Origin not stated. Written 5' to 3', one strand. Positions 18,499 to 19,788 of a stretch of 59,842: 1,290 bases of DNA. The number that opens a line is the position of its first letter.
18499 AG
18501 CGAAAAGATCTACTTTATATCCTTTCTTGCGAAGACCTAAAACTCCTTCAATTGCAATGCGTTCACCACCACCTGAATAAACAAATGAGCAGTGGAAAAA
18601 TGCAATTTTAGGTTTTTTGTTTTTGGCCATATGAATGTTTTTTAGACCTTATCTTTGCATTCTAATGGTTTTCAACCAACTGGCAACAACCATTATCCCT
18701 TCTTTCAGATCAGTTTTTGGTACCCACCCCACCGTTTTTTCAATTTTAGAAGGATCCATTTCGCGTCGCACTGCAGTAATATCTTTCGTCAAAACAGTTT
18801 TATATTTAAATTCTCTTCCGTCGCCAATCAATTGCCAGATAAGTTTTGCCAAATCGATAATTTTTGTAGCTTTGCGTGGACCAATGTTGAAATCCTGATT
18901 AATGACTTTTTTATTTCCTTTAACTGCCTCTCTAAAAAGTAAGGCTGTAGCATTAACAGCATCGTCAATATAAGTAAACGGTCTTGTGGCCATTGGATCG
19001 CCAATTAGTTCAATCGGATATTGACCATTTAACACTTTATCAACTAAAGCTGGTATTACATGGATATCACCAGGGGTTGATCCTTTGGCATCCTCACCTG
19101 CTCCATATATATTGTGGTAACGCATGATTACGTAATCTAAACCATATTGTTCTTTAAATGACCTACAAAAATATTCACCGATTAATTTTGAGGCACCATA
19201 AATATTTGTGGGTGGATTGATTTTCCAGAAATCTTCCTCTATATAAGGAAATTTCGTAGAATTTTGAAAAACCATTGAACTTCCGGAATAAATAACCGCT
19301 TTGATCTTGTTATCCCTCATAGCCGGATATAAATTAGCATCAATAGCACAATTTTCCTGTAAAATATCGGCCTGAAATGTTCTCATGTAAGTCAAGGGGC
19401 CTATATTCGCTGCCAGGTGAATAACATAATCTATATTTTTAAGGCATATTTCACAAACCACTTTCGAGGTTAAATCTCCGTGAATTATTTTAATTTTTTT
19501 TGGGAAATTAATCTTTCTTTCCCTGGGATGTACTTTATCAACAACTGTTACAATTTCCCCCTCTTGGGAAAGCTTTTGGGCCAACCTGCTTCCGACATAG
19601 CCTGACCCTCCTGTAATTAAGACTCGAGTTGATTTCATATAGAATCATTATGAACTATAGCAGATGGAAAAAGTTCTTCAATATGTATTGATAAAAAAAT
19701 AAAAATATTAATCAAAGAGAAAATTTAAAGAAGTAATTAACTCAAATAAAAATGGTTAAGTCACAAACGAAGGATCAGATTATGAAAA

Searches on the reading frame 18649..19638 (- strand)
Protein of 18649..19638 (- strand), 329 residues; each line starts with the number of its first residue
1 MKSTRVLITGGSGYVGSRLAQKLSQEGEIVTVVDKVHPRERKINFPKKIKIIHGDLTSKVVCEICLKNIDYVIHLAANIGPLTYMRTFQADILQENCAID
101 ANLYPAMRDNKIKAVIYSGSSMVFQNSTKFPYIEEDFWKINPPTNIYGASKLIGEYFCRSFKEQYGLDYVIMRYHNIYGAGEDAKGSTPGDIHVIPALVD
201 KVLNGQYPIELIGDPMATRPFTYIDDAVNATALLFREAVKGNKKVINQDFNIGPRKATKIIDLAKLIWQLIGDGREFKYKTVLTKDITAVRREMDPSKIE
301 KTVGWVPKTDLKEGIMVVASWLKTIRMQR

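Call 40: search_protein_families(library=pfam, proteins=[window:18649-19638:-], max_evalue=0.00001)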
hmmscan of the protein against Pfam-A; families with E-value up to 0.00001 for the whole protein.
window:18649-19638:- (329 aa): 7 families
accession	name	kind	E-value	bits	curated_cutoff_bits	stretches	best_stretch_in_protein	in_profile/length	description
PF01370.27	Epimerase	-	6.2e-48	163.7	20.9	1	6-253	1-240/240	NAD dependent epimerase/dehydratase family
PF16363.11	GDP_Man_Dehyd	-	2.9e-29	103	27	1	7-315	1-329/332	GDP-mannose 4,6 dehydratase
PF01073.25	3Beta_HSD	-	6.1e-13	48.9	22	1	7-184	1-188/280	3-beta hydroxysteroid dehydrogenase/isomerase family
PF02719.21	Polysacc_synt_2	-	1.8e-11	44.2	20.2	1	6-275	1-251/293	Polysaccharide biosynthesis protein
PF04321.23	RmlD_sub_bind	-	4.4e-11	42.8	27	1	5-182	2-156/287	RmlD substrate binding domain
PF07993.18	NAD_binding_4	-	9.3e-09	35.2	20.1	1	37-202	37-230/258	Male sterility protein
PF13460.12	NAD_binding_10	-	2e-06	28.2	27.2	1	10-175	1-144/184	NAD(P)H-binding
